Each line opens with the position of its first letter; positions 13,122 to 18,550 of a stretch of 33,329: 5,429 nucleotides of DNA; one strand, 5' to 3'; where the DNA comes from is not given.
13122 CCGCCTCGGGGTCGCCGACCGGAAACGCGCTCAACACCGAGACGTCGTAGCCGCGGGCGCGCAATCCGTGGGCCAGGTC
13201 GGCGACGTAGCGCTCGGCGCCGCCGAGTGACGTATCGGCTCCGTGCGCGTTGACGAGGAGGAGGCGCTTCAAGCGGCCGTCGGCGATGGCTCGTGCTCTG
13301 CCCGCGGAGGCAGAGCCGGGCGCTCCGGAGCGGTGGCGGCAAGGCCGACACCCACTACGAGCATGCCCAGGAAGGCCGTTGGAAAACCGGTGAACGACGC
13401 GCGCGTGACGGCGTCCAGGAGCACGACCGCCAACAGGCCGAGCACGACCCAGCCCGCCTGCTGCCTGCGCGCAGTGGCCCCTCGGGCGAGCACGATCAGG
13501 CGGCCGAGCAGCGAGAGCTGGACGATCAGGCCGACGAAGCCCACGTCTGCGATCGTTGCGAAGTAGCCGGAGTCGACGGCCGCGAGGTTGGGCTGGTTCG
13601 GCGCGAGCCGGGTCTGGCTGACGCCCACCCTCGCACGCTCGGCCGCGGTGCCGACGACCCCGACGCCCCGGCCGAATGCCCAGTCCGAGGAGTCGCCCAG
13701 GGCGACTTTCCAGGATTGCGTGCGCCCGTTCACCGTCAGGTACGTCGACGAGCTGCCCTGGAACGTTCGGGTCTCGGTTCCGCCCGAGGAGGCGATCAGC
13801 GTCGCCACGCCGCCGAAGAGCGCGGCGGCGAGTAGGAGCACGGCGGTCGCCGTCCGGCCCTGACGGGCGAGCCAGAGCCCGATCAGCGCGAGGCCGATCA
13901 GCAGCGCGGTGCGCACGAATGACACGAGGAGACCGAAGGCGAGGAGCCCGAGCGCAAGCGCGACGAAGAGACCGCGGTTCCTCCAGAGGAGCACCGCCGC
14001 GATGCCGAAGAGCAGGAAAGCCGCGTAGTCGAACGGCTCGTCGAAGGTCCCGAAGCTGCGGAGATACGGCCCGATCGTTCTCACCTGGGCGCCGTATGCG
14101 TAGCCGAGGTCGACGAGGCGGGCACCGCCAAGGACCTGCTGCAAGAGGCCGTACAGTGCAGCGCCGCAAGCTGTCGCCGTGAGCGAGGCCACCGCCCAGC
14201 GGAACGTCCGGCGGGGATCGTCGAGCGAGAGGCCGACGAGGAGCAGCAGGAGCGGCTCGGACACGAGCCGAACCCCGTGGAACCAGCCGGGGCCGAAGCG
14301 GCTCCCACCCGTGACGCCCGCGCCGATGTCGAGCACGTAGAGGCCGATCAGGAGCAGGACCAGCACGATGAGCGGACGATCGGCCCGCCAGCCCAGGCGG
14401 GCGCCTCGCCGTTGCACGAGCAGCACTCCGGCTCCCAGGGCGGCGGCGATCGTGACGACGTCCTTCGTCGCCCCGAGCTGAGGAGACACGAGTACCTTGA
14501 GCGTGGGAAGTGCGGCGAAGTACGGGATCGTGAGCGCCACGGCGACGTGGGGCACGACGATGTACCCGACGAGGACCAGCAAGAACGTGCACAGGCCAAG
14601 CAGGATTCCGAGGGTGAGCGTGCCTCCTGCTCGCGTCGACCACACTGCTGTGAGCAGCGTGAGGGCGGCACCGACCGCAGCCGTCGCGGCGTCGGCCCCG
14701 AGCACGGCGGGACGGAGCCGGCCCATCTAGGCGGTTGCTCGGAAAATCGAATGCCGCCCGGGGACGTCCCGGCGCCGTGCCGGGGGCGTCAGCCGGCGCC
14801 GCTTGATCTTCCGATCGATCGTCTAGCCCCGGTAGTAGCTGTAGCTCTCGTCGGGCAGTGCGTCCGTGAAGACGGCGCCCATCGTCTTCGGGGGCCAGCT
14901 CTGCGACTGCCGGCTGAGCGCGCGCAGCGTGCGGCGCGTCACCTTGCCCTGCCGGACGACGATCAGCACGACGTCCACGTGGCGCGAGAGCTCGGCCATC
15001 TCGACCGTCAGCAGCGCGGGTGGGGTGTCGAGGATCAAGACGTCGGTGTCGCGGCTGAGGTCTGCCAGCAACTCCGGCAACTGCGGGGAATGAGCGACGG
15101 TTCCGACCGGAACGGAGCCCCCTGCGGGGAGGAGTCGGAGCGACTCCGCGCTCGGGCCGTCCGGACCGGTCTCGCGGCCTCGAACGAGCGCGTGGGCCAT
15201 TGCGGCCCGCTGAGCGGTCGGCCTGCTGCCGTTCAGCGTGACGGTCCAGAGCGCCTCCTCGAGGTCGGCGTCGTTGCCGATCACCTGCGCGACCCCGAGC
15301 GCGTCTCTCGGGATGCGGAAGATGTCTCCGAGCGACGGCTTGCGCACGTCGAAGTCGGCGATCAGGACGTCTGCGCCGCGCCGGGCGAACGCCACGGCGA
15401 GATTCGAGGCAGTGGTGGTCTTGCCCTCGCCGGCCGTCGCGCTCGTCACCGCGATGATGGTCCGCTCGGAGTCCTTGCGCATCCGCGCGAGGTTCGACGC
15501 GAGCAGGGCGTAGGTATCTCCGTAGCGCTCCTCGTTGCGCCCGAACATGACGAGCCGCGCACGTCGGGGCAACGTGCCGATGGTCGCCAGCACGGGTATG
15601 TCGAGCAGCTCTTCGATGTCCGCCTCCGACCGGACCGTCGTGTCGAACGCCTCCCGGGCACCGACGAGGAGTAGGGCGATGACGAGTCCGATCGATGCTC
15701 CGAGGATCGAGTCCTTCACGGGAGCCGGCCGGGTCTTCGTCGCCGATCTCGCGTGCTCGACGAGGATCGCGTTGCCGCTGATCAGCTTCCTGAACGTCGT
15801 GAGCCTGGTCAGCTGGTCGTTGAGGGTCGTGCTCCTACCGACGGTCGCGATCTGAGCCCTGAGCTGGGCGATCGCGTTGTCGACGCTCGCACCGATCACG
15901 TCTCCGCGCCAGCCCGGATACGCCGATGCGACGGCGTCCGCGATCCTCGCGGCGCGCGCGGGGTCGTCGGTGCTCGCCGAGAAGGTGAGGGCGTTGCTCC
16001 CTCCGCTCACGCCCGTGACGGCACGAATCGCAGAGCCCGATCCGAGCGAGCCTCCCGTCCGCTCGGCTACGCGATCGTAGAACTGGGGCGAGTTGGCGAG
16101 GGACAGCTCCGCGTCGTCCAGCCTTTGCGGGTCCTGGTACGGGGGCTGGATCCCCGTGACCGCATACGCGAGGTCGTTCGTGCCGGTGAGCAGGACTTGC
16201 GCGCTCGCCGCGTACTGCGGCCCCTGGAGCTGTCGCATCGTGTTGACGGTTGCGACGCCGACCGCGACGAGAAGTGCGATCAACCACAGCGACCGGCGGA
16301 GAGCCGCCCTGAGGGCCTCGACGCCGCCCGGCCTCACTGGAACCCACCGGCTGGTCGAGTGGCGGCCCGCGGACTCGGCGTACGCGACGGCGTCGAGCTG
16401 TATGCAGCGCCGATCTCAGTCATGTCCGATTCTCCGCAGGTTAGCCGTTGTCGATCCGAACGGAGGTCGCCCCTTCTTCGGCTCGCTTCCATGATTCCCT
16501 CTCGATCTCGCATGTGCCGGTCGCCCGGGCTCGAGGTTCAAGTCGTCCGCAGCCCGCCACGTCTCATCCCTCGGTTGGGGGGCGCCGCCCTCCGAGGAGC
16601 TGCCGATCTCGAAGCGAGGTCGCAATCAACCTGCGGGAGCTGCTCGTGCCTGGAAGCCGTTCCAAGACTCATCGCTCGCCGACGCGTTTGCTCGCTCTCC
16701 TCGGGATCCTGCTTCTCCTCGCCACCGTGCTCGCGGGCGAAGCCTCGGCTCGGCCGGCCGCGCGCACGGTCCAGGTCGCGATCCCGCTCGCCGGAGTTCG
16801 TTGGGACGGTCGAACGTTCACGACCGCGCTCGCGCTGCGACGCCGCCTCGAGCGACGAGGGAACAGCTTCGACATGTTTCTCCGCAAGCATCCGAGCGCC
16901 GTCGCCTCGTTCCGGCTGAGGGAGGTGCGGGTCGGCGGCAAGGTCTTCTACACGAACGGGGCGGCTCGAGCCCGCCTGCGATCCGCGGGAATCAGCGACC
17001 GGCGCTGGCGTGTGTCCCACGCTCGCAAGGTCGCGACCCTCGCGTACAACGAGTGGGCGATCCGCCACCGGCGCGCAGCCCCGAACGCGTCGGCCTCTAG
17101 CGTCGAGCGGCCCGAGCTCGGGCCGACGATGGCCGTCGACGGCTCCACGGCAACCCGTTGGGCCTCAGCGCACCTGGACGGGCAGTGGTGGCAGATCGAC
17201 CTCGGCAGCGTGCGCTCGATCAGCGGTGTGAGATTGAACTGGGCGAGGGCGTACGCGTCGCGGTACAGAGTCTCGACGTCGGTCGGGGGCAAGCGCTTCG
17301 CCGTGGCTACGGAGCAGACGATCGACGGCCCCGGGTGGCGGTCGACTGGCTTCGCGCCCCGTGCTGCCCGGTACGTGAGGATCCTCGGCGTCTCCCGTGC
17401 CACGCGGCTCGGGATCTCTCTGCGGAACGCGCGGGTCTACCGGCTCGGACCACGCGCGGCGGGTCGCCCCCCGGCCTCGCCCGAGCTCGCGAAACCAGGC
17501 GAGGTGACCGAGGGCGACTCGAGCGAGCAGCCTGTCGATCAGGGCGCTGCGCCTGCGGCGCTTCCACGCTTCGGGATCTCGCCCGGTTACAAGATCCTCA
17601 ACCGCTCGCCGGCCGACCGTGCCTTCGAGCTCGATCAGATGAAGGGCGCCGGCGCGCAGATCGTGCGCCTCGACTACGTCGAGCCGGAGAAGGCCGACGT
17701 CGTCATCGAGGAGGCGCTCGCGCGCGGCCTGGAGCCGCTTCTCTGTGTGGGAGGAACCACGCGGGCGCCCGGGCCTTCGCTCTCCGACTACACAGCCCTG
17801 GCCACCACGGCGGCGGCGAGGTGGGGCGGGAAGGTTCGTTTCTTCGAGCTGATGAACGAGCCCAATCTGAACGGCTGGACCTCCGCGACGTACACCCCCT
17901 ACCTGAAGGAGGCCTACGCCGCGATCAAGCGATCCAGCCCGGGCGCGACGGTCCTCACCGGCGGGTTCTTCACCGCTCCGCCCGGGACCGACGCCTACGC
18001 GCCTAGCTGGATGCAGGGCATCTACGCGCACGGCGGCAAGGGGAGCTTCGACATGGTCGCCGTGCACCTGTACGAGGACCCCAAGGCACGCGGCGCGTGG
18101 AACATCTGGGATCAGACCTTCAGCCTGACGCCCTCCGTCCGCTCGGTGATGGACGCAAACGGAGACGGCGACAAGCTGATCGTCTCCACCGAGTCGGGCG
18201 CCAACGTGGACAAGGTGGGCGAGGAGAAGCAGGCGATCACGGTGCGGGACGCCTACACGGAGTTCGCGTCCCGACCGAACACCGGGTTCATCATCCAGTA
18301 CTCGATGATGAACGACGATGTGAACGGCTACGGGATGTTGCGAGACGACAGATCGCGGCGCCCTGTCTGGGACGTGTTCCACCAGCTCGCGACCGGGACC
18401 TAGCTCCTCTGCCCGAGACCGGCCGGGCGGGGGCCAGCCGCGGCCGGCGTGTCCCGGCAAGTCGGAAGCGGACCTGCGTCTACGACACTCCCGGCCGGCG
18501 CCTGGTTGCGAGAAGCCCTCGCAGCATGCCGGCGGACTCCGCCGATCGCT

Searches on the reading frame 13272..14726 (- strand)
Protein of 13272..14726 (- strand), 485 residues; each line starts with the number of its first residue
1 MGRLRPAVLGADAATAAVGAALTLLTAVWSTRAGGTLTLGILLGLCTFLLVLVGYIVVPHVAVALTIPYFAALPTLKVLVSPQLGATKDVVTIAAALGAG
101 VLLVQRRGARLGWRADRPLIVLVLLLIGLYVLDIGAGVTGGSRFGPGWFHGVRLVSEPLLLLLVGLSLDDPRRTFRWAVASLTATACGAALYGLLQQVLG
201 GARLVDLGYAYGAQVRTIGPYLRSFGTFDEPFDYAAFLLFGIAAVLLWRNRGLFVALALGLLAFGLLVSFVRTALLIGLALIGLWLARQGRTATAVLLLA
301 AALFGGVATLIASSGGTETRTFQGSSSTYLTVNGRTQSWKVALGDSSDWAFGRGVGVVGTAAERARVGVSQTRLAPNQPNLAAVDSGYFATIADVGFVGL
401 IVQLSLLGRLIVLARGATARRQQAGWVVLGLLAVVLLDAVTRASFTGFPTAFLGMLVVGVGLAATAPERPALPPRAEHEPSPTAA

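Call 6: search_protein_families(library=pfam, max_evalue=0.01, proteins=[window:13272-14726:-])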
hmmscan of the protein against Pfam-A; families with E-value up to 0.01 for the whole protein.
window:13272-14726:- (485 aa): 1 family
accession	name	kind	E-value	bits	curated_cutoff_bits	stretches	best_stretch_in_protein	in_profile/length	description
PF04932.20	Wzy_C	-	0.0027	18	31.7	1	258-402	2-147/149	O-Antigen ligase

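Call 10: search_protein_families(library=ncbifam, max_evalue=0.1, proteins=[window:13272-14726:-])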
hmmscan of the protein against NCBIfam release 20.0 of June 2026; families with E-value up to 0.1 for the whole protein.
window:13272-14726:- (485 aa): 0 families

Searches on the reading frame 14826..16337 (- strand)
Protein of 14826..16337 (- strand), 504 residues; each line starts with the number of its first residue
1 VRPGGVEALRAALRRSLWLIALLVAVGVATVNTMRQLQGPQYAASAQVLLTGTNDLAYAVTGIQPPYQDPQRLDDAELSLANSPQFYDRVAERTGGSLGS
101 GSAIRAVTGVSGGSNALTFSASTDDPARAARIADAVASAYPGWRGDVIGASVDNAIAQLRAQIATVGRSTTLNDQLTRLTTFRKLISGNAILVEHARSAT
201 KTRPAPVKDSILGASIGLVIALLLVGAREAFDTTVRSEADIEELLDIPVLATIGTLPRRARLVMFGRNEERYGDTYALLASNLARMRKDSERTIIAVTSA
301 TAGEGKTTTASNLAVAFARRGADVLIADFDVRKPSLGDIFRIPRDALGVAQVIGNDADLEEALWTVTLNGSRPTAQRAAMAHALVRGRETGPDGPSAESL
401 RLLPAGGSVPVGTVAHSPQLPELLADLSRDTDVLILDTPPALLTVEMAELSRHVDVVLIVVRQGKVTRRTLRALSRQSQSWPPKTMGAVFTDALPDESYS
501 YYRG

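Call 6: search_protein_families(library=pfam, max_evalue=0.01, proteins=[window:14826-16337:-])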
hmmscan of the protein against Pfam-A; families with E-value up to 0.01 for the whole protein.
window:14826-16337:- (504 aa): 9 families
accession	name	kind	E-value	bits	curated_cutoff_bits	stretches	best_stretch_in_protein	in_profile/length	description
PF13614.12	AAA_31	-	1.1e-10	42.2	27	1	293-332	2-41/177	AAA domain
PF10609.15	ParA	-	3.1e-09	37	27.1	1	292-344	3-55/246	NUBPL iron-transfer P-loop NTPase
PF01656.29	CbiA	-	4.1e-09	36.9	25.4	1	295-337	1-43/125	CobQ/CobB/MinD/ParA nucleotide binding domain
PF01268.25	FTHFS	-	9.2e-07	27.9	27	1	269-348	29-110/556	Formate--tetrahydrofolate ligase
PF09140.17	MipZ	-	2.6e-05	24.1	20.7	1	294-337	2-45/262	ATPase MipZ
PF24404.1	nSTAND_NTPase7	-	0.0019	17.6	27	1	287-369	6-91/399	Novel STAND NTPase 7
PF02374.21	ArsA_ATPase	-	0.0027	17.4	24.3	0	302-460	10-155/305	Anion-transporting ATPase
PF25199.1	nSTAND_NTPase5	-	0.0055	17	34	0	286-328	34-77/145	Novel STAND NTPase 5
PF02706.20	Wzz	-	0.0062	17.3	25.5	0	9-55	8-54/91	Chain length determinant protein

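Call 10: search_protein_families(library=ncbifam, max_evalue=0.1, proteins=[window:14826-16337:-])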
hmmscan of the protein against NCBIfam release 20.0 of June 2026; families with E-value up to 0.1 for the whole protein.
window:14826-16337:- (504 aa): 32 families (the best 25 are shown)
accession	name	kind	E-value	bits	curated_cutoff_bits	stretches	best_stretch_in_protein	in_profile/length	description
TIGR01007.1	eps_fam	subfamily_domain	3.7e-24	85.4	108.05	2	276-366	3-91/204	polysaccharide biosynthesis tyrosine autokinase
TIGR03018.1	pepcterm_TyrKin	hypoth_equivalog_domain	7.1e-24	84.3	230.65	2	285-365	28-109/207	XrtA-associated tyrosine autokinase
TIGR03029.1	EpsG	equivalog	1.9e-16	60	313.8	2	288-360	99-170/274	chain length determinant protein tyrosine kinase EpsG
TIGR01005.1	eps_transp_fam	subfamily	1e-15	57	411.7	3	276-354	530-608/754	exopolysaccharide transport protein family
TIGR01969.1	minD_arch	subfamily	2.4e-15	56.4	201.75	2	294-365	2-73/251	cell division ATPase MinD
NF041546.1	ParA_partition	equivalog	2.2e-12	47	180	2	294-333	1-40/203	ParA family partition ATPase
NF007350.0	PRK09841.1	equivalog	3.1e-12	45.4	1248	2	287-362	526-600/726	tyrosine-protein kinase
TIGR01006.1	polys_exp_MPA1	subfamily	5.7e-09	35.7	296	1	191-253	159-221/226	CspC family polysaccharide chain length determinant protein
NF008568.0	PRK11519.1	equivalog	1e-08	33.9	1068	2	414-502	619-711/720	tyrosine-protein kinase Wzc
NF008669.0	PRK11670.1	equivalog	9.7e-08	31.3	348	1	292-339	107-154/369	iron-sulfur cluster carrier protein ApbC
TIGR01968.1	minD_bact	equivalog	1.3e-07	31.3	212.9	1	293-333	2-42/261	septum site-determining protein MinD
TIGR03371.1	cellulose_yhjQ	equivalog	1.8e-07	30.9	157.85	1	294-358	3-67/246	cellulose biosynthesis protein BcsQ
NF047398.1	AAA_KGGVGR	domain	7e-07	29.7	90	1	293-464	3-152/190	KGGVGR-motif variant AAA ATPase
TIGR03453.1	partition_RepA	equivalog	1.2e-06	27.6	348.45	1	284-331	95-143/387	plasmid partitioning protein RepA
NF041136.1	MrpORP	equivalog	1.4e-06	27.9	450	1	294-350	7-63/365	iron-sulfur cluster carrier protein MrpORP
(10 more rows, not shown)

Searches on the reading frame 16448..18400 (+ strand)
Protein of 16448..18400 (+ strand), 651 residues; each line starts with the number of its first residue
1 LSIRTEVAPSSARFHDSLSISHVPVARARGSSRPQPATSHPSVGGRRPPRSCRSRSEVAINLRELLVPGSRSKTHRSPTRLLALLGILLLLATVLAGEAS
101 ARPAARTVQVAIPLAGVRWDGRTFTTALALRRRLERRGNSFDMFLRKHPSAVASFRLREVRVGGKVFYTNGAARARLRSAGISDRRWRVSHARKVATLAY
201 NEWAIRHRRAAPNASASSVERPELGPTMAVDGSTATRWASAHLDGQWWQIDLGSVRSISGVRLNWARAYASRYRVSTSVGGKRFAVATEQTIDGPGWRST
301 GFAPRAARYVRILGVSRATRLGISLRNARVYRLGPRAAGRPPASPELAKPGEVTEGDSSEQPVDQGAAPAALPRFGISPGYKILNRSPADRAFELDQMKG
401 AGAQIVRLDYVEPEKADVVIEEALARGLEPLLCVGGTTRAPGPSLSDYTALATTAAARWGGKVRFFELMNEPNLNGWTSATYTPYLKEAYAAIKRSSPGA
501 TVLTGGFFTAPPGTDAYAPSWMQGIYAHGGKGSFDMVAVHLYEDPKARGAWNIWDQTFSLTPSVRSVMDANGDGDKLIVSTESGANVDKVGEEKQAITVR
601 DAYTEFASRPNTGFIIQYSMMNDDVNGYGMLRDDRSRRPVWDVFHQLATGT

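Call 6: search_protein_families(library=pfam, max_evalue=0.01, proteins=[window:16448-18400:+])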
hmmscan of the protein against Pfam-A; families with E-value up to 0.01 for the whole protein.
window:16448-18400:+ (651 aa): 3 families
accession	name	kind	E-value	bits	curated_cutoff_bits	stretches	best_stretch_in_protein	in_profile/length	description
PF00754.31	F5_F8_type_C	-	2.7e-18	66.8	28.2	1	214-326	2-124/127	F5/8 type C domain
PF22633.2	F5_F8_type_C_2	-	5.7e-18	65.8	27.8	1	229-312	2-91/91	NedA-like, galactose-binding domain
PF00150.24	Cellulase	-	1.4e-06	28.5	23.5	1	448-595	105-244/272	Cellulase (glycosyl hydrolase family 5)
